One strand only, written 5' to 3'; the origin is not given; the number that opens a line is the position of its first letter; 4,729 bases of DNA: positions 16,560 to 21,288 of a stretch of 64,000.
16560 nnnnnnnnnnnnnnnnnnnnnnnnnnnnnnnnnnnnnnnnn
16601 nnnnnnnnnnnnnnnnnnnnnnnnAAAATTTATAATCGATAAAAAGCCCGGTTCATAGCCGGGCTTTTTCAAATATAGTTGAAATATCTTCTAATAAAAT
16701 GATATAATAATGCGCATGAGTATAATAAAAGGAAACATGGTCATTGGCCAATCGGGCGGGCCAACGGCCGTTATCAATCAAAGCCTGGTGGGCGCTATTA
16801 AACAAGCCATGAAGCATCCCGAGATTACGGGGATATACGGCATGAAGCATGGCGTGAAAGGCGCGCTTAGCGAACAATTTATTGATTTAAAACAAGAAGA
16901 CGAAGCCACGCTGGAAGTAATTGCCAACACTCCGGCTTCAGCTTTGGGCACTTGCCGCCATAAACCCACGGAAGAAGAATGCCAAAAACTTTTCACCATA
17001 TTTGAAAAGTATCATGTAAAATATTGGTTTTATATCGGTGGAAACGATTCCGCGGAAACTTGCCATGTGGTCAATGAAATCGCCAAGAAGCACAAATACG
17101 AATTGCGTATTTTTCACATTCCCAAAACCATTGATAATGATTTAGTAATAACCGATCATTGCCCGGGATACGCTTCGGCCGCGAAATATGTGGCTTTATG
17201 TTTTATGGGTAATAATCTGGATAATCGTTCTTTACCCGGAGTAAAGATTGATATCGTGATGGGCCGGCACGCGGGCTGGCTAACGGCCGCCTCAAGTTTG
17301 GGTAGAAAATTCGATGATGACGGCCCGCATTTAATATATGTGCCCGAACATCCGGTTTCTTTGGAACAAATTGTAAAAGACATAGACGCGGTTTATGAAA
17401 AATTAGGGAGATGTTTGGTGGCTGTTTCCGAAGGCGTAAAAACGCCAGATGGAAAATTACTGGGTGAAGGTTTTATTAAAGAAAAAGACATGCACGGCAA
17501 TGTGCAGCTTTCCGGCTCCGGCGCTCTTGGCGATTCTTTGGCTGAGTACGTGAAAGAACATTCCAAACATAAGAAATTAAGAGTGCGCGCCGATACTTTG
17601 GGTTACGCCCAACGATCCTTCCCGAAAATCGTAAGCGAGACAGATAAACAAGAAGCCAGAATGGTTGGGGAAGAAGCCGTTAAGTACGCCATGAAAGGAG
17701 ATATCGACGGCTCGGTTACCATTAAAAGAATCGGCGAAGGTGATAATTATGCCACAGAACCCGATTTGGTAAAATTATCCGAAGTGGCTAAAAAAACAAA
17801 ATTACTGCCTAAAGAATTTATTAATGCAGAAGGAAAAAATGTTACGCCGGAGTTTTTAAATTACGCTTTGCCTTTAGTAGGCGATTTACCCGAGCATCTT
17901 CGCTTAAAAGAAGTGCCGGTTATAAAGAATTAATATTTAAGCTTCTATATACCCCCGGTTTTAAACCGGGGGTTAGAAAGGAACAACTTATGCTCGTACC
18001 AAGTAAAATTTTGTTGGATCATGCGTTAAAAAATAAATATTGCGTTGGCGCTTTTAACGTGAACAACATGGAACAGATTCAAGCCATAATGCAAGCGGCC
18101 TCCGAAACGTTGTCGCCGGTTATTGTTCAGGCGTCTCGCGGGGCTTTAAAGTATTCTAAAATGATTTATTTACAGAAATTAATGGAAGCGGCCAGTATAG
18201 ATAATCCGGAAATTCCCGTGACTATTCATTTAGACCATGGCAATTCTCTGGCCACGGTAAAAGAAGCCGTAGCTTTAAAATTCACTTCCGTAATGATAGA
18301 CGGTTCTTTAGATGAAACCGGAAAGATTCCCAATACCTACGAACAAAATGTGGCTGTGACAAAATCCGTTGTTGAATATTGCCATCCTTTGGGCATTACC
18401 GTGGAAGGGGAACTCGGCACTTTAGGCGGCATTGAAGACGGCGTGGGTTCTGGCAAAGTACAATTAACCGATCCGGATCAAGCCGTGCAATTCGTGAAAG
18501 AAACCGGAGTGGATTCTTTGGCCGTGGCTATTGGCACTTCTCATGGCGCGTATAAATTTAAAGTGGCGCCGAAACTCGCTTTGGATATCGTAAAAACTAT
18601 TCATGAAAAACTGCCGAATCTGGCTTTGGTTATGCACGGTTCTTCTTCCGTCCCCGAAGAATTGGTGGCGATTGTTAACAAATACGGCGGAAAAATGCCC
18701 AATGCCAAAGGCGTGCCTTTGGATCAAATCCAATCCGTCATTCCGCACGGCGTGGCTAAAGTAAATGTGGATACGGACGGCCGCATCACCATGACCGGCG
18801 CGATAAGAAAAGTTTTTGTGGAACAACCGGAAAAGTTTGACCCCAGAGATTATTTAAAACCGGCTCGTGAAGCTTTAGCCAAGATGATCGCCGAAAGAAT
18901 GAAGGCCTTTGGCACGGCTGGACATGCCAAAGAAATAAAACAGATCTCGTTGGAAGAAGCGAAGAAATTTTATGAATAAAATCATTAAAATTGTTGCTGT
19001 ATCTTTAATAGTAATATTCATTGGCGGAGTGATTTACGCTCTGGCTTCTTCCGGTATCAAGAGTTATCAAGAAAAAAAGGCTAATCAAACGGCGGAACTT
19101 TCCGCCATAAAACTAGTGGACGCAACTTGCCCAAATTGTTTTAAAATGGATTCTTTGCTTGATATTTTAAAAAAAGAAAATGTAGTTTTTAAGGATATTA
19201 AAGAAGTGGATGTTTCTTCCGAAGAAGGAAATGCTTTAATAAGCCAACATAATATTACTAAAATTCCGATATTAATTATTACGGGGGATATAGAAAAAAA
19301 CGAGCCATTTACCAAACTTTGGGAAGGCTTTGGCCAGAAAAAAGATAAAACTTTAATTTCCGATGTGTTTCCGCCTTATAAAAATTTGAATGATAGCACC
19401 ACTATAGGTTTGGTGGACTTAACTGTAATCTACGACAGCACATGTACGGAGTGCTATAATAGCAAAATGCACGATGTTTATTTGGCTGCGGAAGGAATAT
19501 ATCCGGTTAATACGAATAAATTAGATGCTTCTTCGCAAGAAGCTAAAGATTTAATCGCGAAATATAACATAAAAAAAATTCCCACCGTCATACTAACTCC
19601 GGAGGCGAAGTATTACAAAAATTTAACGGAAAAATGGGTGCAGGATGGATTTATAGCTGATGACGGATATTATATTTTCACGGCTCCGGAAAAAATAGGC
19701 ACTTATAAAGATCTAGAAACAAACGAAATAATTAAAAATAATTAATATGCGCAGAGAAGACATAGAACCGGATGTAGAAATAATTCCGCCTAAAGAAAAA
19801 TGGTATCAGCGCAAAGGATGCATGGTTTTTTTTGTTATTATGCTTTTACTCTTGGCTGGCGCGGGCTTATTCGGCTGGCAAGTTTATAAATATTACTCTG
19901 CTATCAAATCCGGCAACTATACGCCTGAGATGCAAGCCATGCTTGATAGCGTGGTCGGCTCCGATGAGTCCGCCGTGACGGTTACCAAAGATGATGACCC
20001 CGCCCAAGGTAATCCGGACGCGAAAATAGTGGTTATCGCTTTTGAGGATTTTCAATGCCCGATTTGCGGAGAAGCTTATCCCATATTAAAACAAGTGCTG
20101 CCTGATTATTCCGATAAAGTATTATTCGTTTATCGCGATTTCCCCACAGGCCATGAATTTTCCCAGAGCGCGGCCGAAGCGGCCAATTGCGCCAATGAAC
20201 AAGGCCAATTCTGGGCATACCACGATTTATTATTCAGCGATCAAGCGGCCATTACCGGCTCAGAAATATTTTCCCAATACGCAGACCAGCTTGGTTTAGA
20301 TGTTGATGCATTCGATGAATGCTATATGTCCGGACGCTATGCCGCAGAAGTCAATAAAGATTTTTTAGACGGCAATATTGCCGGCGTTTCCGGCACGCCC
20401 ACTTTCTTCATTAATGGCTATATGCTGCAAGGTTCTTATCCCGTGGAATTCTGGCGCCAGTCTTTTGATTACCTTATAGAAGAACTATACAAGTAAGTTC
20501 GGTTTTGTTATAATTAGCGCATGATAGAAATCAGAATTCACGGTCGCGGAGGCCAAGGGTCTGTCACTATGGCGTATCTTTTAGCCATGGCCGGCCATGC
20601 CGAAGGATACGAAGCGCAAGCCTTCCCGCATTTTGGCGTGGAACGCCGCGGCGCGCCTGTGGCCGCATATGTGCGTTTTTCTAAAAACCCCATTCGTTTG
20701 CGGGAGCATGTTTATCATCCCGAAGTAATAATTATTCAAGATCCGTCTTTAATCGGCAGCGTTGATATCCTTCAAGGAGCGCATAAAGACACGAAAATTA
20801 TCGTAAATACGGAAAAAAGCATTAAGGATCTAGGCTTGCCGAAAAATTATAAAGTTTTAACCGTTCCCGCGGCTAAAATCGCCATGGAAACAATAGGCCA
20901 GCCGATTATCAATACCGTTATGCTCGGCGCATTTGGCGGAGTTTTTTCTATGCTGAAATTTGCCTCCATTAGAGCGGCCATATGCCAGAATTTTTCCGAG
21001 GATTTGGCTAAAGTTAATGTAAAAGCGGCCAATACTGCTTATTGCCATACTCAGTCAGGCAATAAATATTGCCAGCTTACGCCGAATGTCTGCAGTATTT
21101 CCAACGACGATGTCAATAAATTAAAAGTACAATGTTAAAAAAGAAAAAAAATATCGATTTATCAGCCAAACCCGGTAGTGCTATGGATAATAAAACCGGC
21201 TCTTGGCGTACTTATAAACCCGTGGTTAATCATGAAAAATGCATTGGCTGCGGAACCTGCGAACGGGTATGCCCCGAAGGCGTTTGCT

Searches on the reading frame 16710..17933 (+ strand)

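Call 79: search_protein_families(library=pfam, proteins=[window:16710-17933:+], max_evalue=0.00001)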
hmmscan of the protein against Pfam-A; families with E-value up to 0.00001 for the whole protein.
window:16710-17933:+ (407 aa): 1 family
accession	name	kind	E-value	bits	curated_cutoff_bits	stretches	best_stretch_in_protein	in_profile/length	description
PF00365.25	PFK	-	5.3e-50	170.8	30.9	1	10-325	2-275/277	Phosphofructokinase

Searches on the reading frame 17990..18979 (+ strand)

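Call 79: search_protein_families(library=pfam, proteins=[window:17990-18979:+], max_evalue=0.00001)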
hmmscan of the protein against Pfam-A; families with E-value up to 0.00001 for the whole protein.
window:17990-18979:+ (329 aa): 1 family
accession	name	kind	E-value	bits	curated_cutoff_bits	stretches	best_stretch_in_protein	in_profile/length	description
PF01116.26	F_bP_aldolase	-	4.3e-96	322.1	25.5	1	6-311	4-276/277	Fructose-bisphosphate aldolase class-II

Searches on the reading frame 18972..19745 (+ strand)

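Call 79: search_protein_families(library=pfam, proteins=[window:18972-19745:+], max_evalue=0.00001)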
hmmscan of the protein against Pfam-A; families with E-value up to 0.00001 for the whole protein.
window:18972-19745:+ (257 aa): 1 family
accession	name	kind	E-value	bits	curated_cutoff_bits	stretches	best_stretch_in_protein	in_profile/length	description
PF00085.26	Thioredoxin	-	3.8e-07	30.5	23.5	0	153-221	25-91/103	Thioredoxin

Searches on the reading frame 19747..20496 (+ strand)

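Call 79: search_protein_families(library=pfam, proteins=[window:19747-20496:+], max_evalue=0.00001)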
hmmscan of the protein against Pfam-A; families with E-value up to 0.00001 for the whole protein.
window:19747-20496:+ (249 aa): 2 families
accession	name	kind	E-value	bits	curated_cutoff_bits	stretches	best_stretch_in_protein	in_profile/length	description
PF13462.12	Thioredoxin_4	-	3.7e-28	99.2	23.2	1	82-237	3-160/165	Thioredoxin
PF01323.26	DSBA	-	1.8e-17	64.2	25.6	1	96-238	2-188/191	DSBA-like thioredoxin domain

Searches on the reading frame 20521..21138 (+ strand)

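Call 79: search_protein_families(library=pfam, proteins=[window:20521-21138:+], max_evalue=0.00001)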
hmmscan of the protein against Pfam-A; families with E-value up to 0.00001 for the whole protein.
window:20521-21138:+ (205 aa): 1 family
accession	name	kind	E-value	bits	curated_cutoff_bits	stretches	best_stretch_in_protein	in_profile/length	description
PF01558.24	POR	-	1.6e-37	129.8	27.4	1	10-174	1-172/173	Pyruvate ferredoxin/flavodoxin oxidoreductase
